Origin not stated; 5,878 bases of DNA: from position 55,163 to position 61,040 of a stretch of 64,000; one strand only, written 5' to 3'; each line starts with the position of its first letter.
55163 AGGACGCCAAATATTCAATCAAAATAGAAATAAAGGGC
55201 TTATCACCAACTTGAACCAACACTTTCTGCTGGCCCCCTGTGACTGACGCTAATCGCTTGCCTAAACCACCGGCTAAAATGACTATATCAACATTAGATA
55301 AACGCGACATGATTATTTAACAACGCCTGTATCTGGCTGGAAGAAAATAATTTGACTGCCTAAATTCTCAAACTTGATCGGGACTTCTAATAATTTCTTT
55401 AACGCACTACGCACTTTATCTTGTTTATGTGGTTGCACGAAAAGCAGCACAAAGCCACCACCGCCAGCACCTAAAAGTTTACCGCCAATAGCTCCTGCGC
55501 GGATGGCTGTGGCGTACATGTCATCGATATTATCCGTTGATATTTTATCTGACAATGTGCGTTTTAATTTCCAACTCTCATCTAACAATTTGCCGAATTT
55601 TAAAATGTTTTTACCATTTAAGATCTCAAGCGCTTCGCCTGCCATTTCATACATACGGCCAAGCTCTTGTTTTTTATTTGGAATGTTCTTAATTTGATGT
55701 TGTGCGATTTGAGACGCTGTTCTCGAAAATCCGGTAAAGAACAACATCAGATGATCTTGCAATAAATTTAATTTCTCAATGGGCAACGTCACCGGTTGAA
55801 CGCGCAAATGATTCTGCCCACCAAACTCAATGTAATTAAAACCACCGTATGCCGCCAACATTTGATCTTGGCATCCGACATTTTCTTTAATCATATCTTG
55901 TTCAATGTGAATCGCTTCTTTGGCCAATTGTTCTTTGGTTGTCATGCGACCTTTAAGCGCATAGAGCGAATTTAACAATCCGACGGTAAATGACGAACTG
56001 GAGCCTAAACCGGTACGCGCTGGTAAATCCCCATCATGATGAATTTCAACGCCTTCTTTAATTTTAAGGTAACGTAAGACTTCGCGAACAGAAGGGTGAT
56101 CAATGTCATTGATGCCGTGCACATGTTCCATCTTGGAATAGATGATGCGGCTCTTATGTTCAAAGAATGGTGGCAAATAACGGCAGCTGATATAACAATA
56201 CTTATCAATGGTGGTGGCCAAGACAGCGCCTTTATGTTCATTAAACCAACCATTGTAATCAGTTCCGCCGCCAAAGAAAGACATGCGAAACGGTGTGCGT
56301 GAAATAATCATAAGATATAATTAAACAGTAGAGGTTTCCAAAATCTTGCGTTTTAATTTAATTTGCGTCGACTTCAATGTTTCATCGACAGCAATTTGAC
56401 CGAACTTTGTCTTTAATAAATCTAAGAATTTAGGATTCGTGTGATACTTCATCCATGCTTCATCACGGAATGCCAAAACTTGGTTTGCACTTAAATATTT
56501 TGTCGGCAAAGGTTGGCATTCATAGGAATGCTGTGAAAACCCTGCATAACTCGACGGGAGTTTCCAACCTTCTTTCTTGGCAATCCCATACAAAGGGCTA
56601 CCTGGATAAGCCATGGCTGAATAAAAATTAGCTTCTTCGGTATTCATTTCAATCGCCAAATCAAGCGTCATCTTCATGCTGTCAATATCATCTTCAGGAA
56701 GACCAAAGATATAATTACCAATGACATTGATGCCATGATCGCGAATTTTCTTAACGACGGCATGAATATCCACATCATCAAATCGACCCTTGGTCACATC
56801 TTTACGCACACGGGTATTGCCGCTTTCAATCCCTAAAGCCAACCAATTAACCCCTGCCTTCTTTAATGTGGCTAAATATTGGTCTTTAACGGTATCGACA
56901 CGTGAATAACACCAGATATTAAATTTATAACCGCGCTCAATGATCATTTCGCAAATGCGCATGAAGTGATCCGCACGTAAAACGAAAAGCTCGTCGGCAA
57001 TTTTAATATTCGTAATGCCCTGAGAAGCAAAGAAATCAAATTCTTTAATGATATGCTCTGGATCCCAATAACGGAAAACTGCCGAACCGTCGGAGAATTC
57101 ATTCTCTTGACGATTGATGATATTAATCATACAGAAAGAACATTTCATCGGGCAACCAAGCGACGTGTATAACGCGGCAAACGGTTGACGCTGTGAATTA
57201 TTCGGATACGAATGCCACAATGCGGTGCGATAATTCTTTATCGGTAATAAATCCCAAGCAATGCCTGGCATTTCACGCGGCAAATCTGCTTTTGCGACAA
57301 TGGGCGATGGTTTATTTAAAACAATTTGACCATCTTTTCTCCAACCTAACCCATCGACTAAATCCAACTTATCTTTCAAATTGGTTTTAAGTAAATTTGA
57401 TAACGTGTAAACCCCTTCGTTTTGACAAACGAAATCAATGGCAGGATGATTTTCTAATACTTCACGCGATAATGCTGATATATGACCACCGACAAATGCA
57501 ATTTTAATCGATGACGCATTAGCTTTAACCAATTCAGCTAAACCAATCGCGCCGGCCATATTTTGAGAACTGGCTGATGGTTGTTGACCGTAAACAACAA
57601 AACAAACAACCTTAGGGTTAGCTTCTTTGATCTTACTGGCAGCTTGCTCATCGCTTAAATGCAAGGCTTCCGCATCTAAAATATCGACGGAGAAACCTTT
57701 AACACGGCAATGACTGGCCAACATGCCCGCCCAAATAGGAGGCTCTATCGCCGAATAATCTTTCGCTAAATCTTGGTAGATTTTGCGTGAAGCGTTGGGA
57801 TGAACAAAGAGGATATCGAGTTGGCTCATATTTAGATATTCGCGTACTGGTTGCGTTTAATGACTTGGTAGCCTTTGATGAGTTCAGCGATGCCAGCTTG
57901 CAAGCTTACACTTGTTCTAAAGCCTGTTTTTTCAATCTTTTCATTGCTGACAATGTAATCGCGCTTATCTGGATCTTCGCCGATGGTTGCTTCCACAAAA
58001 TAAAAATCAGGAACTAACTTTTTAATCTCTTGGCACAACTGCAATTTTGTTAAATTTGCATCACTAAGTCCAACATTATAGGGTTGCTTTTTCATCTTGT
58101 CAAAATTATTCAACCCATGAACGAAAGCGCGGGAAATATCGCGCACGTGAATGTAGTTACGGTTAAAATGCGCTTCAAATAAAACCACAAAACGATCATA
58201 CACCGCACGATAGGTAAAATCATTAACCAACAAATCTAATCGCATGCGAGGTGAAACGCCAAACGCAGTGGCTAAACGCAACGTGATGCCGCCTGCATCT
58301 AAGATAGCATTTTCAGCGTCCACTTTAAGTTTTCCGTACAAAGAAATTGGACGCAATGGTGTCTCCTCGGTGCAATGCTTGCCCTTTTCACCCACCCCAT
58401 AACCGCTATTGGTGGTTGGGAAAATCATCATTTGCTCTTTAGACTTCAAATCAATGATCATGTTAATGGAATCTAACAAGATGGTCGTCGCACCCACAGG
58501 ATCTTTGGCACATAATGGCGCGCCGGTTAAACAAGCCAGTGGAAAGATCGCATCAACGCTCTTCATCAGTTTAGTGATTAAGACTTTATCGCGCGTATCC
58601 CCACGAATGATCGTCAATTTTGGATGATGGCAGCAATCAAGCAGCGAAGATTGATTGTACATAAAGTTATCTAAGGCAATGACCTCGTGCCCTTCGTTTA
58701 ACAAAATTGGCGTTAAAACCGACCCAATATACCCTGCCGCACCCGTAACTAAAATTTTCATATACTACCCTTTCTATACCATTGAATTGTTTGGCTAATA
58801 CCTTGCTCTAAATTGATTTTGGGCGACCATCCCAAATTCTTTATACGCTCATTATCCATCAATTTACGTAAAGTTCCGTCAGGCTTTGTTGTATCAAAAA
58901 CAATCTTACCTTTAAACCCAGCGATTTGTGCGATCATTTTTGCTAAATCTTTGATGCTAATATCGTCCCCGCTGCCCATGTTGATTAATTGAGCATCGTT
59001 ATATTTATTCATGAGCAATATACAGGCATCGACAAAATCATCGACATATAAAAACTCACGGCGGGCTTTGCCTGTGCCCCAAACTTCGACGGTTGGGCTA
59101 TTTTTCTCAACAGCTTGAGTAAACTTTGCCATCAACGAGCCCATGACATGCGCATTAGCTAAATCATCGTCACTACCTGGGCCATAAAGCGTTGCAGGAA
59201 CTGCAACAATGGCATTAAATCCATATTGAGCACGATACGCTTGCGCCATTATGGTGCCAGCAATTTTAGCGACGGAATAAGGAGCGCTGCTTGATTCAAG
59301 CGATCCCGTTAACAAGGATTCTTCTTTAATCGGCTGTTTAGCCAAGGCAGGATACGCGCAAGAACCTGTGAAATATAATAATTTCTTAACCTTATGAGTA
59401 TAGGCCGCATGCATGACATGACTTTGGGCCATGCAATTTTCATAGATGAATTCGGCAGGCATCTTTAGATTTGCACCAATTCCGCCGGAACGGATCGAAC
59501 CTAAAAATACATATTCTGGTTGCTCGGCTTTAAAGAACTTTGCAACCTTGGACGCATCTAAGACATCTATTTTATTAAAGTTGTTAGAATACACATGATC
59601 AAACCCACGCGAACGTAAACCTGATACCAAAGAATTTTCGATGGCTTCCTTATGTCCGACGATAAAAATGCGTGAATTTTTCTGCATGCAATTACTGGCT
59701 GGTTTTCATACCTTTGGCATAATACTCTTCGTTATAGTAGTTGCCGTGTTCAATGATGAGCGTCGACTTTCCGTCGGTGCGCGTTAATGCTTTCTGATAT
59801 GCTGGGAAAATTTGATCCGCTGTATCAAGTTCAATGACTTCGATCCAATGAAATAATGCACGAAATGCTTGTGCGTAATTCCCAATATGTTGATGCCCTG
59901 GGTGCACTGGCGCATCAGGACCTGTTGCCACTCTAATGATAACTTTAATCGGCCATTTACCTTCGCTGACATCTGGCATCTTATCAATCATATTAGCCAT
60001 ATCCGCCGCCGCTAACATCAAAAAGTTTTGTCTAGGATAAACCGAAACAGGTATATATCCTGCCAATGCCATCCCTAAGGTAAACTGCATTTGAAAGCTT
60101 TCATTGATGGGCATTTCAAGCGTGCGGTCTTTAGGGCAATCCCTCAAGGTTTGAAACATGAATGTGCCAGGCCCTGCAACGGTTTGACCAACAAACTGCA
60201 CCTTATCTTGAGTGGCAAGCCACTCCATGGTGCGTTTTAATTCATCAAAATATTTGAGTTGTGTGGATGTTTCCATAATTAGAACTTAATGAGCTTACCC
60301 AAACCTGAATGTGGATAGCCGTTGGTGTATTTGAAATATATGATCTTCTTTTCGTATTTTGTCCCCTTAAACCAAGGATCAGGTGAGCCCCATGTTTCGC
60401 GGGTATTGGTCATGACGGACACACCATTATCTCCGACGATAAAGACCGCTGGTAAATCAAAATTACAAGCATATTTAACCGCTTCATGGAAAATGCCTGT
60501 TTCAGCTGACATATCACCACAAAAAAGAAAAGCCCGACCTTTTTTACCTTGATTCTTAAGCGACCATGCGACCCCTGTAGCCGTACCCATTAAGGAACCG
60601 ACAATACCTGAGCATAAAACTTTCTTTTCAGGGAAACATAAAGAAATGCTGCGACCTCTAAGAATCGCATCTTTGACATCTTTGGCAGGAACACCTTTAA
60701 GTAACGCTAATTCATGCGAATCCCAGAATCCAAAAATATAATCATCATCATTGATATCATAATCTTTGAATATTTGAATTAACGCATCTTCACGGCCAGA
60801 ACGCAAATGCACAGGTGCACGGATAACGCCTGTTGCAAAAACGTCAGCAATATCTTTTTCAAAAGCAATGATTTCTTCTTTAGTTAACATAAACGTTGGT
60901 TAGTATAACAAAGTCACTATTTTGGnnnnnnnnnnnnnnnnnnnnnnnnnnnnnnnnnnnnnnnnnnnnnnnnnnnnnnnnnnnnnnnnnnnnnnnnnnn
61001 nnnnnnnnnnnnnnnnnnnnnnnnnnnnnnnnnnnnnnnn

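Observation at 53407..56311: GDP-heptose pathway genes coupled to a ColD/E1-type His-variant DegT enzyme: predicted 3,6-dideoxy- or 3-deoxy-heptose branch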

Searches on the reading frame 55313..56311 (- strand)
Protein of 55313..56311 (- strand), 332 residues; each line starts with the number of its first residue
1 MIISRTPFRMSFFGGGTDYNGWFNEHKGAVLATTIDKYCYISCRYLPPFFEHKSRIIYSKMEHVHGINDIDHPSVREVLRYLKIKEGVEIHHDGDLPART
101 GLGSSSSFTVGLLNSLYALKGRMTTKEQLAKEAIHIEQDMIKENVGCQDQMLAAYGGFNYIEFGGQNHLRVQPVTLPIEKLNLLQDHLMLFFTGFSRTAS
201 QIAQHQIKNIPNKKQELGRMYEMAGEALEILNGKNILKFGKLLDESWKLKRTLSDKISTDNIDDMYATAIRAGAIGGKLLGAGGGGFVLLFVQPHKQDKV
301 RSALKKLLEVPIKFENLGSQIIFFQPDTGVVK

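Call 4: search_protein_families(library=pfam, proteins=[window:55313-56311:-])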
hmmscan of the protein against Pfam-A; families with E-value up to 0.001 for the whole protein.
window:55313-56311:- (332 aa): 2 families
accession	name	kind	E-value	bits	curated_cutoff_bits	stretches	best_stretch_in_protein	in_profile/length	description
PF00288.32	GHMP_kinases_N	-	3.4e-15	56.5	22.3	1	78-157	6-87/87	GHMP kinases N terminal domain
PF08544.19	GHMP_kinases_C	-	5.1e-11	43.2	21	1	234-307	8-82/85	GHMP kinases C terminal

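Call 5: search_protein_families(library=ncbifam, proteins=[window:55313-56311:-])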
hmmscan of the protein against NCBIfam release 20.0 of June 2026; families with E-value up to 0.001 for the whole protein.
window:55313-56311:- (332 aa): 13 families
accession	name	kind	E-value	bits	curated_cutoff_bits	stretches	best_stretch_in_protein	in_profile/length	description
NF049969.1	GlMnHpPKinHddA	equivalog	2.1e-44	152.3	600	1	2-306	3-318/338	D-glycero-D-manno-heptose 7-phosphate kinase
NF009948.0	PRK13412.1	equivalog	2.6e-23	81.7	721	1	83-304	722-948/974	bifunctional fucokinase/fucose-1-phosphate guanylyltransferase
TIGR00549.1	mevalon_kin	equivalog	1.5e-21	77.1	163.05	1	30-289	19-274/276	mevalonate kinase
TIGR00131.1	gal_kin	equivalog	2.5e-16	59.6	226.65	2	79-178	102-201/388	galactokinase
NF003036.0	PRK03926.1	equivalog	2.8e-16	59.5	403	1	76-307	61-282/302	mevalonate kinase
NF003006.0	PRK03817.1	equivalog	5.2e-16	58.6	443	2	4-183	4-182/352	galactokinase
NF003705.0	PRK05322.1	equivalog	1.9e-11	43.3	385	2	225-307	282-364/388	galactokinase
NF003472.0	PRK05101.1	equivalog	2.4e-11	43.2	499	1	75-177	96-202/382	galactokinase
NF001816.0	PRK00555.1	equivalog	7e-11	41.7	509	1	229-306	262-338/363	galactokinase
NF040957.1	Arch_PMK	equivalog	1.3e-07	31.4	500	1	98-306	90-299/316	phosphomevalonate kinase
NF002288.1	PRK01212.1-4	equivalog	3.9e-06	26.1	194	1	75-138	64-127/303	homoserine kinase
TIGR01920.1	Shik_kin_archae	equivalog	5.1e-05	22.8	126.85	1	75-155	57-137/266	shikimate kinase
TIGR00191.1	thrB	equivalog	0.00045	19.1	168.25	1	76-159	68-145/304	homoserine kinase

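Call 23: search_solved_structures(query=window:55313-56311:-, max_evalue=0.00001)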
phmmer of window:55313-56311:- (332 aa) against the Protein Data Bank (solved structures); distinct sequences matched with E-value up to 0.00001: 16.
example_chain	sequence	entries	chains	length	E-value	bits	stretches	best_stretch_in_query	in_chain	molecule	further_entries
4n3o_A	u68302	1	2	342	1.1e-35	126.7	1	3-306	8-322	Putative D-glycero-D-manno-heptose 7-phosphate kinase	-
3k85_A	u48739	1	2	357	1.1e-33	120.2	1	2-311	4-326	D-glycero-D-manno-heptose 1-phosphate kinase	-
4usm_A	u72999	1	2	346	1.6e-33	119.6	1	2-301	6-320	PUTATIVE SUGAR KINASE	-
4usk_A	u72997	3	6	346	4.1e-33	118.3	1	2-301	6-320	PUTATIVE SUGAR KINASE | SUGAR KINASE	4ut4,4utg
1kkh_A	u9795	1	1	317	1.7e-13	53.8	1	75-305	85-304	Mevalonate Kinase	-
1vis_A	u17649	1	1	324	1.7e-13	53.8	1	75-305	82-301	Mevalonate kinase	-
9iip_A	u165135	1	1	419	6.3e-12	48.6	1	72-302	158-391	L-fucokinase/L-fucose-1-P guanylyltransferase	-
5yys_A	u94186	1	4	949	3.5e-11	46.2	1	72-302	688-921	L-fucokinase, L-fucose-1-P guanylyltransferase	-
9iit_A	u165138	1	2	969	3.7e-11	46.1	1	72-302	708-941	L-fucokinase/L-fucose-1-P guanylyltransferase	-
1s4e_A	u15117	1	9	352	5.3e-11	45.6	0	4-209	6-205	Galactokinase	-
2cz9_A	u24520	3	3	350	9.5e-10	41.5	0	86-210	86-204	Probable galactokinase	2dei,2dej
6mde_A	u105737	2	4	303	9.7e-09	38.2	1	66-304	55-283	Mevalonate kinase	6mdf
4hac_A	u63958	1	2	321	1.2e-08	37.9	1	66-304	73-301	Mevalonate kinase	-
2x7i_A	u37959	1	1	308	1e-07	34.8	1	83-318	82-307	MEVALONATE KINASE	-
8teb_A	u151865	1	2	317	1.3e-07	34.4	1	65-303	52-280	Mevalonate kinase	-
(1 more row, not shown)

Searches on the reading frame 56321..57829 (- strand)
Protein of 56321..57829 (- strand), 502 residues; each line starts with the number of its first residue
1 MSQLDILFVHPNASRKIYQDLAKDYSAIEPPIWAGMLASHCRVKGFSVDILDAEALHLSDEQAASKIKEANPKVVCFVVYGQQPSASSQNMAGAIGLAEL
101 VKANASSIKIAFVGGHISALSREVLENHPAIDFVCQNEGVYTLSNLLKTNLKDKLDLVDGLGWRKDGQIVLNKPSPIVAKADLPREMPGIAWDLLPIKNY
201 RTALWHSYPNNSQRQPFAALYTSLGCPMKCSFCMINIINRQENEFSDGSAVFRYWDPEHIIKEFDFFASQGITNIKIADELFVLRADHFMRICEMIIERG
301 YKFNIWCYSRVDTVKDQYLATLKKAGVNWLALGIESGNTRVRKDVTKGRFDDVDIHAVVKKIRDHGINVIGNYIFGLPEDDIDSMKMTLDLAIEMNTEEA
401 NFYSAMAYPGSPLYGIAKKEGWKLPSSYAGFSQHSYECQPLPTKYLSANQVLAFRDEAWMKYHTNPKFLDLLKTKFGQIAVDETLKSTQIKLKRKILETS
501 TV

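Call 4: search_protein_families(library=pfam, proteins=[window:56321-57829:-])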
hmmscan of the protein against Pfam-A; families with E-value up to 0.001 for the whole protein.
window:56321-57829:- (502 aa): 2 families
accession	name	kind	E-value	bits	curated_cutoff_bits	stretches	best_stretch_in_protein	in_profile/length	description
PF04055.27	Radical_SAM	-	2.6e-18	67.2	29.5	1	222-391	3-165/166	Radical SAM superfamily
PF02310.24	B12-binding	-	4.4e-16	59.2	32.1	1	27-146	10-120/121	B12 binding domain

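Call 5: search_protein_families(library=ncbifam, proteins=[window:56321-57829:-])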
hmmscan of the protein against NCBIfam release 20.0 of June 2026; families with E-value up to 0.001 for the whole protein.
window:56321-57829:- (502 aa): 27 families (the best 25 are shown)
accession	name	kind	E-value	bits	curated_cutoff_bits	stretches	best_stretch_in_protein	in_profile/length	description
TIGR03471.1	HpnJ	equivalog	1.6e-44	152.6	577.6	1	86-468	76-438/472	hopanoid biosynthesis associated radical SAM protein HpnJ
TIGR02026.1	BchE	equivalog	9.9e-34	117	481.35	1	6-463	2-428/497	magnesium-protoporphyrin IX monomethyl ester anaerobic oxidative cyclase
NF050148.1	rSAM_ApyD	equivalog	1e-30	106.8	750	1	61-392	64-363/645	RiPP biosynthesis radical SAM protein ApyD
NF033070.1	rSAM_AprD4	equivalog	1.9e-25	89.7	500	1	214-423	193-396/456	AprD4 family radical SAM diol-dehydratase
NF038361.1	rSAM_Sden_1168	equivalog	2.3e-24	85.9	575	1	41-421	107-477/560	Sden_1168 family B12-binding radical SAM P-methyltransferase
TIGR04014.1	B12_SAM_MJ_0865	equivalog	6e-23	81.3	360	1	98-416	58-357/434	methyl-coenzyme M reductase glutamine C-methyltransferase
TIGR04479.1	bcpD_PhpK_rSAM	subfamily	1.3e-22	79.9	600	1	212-410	236-421/504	PhpK family radical SAM P-methyltransferase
TIGR04072.2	rSAM_ladder_B12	equivalog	3.2e-20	72.2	360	1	214-422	177-377/443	lipid biosynthesis B12-binding/radical SAM protein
TIGR03975.1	rSAM_ocin_1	subfamily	3.2e-19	68.9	281.85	1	61-382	118-417/606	RiPP maturation radical SAM C-methyltransferase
TIGR04295.1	B12_rSAM_oligo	hypoth_equivalog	1.3e-16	60.4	400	1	31-414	25-381/422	TIGR04295 family B12-binding domain-containing radical SAM protein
TIGR04367.1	HpnR_B12_rSAM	equivalog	1.4e-14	53.5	650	1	6-411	3-367/490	hopanoid C-3 methylase HpnR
NF033712.0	B12_rSAM_KedN5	subfamily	2.7e-14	52.3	700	1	47-385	38-360/624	KedN5 family methylcobalamin-dependent radical SAM C-methyltransferase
TIGR04190.1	B12_SAM_Ta0216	equivalog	3.6e-14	52.3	500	1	92-397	94-396/554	TIGR04190 family B12-binding domain/radical SAM domain protein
TIGR04013.1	B12_SAM_MJ_1487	hypoth_equivalog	2.5e-13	49.6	251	2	310-416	248-356/382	TIGR04013 family B12-binding domain/radical SAM domain-containing protein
TIGR04107.1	rSAM_HutW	equivalog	7e-10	38.3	400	1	310-426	135-251/419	heme anaerobic degradation radical SAM methyltransferase ChuW/HutW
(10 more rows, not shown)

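Call 44: search_solved_structures(query=window:56321-57829:-, max_evalue=0.001)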
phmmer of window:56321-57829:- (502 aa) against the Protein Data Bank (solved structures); distinct sequences matched with E-value up to 0.001: 5.
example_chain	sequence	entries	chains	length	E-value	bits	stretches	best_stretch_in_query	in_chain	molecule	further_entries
6fd2_B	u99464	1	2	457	1e-18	70.5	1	214-435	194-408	Putative apramycin biosynthetic oxidoreductase 4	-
9ccb_A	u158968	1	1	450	2.6e-11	46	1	113-413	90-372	Radical SAM core domain-containing protein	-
5ul2_A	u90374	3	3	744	7.6e-06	28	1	48-391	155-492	OxsB protein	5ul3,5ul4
7kdx_A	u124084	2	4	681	3.4e-05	25.8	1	94-285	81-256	Methyltransferase TokK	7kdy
1olt_A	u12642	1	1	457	0.00038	22.4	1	220-405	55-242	OXYGEN-INDEPENDENT COPROPORPHYRINOGEN III OXIDASE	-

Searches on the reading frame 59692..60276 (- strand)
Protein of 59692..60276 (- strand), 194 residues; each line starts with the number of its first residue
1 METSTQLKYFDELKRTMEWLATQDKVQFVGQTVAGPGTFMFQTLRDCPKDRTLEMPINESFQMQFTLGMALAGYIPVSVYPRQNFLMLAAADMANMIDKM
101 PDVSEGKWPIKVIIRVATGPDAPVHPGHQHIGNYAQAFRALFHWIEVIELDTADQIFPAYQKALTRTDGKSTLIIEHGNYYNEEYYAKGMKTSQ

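Call 4: search_protein_families(library=pfam, proteins=[window:59692-60276:-])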
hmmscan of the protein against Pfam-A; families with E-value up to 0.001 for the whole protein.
window:59692-60276:- (194 aa): 1 family
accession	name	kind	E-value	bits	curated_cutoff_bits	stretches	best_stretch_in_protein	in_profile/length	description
PF02779.29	Transket_pyr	-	2e-07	31.3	27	1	19-177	16-168/174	Transketolase, pyrimidine binding domain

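Call 5: search_protein_families(library=ncbifam, proteins=[window:59692-60276:-])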
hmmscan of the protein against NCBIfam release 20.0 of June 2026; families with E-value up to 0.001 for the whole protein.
window:59692-60276:- (194 aa): 2 families
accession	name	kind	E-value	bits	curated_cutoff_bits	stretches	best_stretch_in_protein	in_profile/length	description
NF006667.0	PRK09212.1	subfamily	1.2e-07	31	321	1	11-157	8-155/327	pyruvate dehydrogenase complex E1 component subunit beta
NF008854.0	PRK11892.1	equivalog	4.5e-05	22.3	454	1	21-147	157-284/464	pyruvate dehydrogenase complex E1 component subunit beta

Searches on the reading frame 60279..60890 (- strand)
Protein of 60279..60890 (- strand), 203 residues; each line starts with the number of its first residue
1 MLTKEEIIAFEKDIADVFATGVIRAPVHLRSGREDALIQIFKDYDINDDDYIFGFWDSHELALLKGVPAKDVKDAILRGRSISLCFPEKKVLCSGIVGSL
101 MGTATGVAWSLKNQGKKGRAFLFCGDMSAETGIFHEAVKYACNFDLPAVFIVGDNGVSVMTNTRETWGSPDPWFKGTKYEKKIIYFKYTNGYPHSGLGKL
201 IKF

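Call 12: search_protein_families(library=pfam, proteins=[window:60279-60890:-])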
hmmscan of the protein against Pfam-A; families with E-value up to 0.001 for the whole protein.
window:60279-60890:- (203 aa): 1 family
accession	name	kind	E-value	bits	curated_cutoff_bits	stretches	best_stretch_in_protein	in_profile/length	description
PF00676.26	E1_dh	-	6.3e-13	48.8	22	1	10-172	9-178/300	Dehydrogenase E1 component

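Call 54: search_protein_families(library=ncbifam, proteins=[window:60279-60890:-], max_evalue=1e-8)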
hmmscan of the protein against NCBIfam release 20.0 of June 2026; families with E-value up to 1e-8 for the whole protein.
window:60279-60890:- (203 aa): 2 families
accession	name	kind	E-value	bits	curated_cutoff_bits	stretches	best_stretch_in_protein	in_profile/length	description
TIGR03182.1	PDH_E1_alph_y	equivalog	3.5e-17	62.3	393.85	1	8-180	15-195/315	pyruvate dehydrogenase (acetyl-transferring) E1 component subunit alpha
TIGR03181.1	PDH_E1_alph_x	equivalog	3.6e-13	49.1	411.35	1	38-164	64-191/341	pyruvate dehydrogenase (acetyl-transferring) E1 component subunit alpha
